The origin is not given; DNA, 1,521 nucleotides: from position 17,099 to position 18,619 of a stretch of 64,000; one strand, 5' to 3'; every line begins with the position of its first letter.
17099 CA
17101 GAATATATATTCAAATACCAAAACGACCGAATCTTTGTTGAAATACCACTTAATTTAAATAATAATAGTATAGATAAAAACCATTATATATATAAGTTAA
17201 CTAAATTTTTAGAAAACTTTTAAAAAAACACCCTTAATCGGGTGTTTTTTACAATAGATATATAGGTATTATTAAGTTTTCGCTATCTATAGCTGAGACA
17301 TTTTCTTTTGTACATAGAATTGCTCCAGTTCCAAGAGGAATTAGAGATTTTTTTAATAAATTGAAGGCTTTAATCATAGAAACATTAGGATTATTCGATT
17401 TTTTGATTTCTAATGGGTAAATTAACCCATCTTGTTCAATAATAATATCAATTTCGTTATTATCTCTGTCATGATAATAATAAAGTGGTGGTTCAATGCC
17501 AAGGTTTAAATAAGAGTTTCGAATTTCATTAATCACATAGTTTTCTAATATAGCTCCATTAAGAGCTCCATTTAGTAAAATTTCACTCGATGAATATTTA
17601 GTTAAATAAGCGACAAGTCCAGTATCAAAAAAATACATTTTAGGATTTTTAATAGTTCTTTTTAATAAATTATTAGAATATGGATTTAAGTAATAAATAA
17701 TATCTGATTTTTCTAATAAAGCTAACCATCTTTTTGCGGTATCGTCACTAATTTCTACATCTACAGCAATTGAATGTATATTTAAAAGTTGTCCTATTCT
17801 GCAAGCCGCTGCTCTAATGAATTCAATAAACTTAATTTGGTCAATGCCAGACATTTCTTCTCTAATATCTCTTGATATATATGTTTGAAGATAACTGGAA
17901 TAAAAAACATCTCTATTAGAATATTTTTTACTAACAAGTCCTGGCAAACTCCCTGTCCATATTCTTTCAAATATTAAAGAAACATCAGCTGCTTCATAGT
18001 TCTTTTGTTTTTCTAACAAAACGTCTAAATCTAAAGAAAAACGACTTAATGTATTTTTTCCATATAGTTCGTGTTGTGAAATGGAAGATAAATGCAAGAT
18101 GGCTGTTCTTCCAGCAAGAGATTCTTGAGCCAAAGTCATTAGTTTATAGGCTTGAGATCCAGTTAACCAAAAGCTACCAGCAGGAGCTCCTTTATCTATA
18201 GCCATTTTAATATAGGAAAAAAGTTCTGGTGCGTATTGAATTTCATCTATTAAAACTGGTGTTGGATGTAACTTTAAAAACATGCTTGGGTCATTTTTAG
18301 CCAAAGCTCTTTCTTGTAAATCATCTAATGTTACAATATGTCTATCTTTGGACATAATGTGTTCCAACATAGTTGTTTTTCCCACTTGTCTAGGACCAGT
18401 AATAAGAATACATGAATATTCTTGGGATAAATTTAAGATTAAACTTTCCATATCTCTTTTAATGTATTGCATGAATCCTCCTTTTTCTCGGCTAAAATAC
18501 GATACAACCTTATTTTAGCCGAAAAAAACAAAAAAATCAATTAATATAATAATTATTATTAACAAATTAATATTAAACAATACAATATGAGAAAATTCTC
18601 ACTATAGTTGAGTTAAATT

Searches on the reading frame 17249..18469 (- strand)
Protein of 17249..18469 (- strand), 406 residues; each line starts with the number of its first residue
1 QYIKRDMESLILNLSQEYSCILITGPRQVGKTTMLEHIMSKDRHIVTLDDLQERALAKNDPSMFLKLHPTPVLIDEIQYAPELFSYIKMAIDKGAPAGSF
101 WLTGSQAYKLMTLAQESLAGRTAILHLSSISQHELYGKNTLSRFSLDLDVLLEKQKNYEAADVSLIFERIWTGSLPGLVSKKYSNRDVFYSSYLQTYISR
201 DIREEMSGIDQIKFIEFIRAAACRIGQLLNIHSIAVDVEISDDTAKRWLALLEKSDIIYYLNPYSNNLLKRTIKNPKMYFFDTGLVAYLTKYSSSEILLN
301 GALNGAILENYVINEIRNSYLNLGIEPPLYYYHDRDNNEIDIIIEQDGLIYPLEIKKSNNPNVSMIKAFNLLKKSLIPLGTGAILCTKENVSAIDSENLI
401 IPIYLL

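Call 24: search_protein_families(library=pfam, proteins=[window:17249-18469:-], max_evalue=0.00001)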
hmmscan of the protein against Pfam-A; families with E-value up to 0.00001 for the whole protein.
window:17249-18469:- (406 aa): 2 families
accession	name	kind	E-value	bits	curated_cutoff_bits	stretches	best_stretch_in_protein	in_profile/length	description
PF13635.12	DUF4143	-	3e-43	147.8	28.1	1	200-358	2-160/160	Domain of unknown function (DUF4143)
PF13173.12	AAA_14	-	2.9e-26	92.4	27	1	20-135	4-128/129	AAA domain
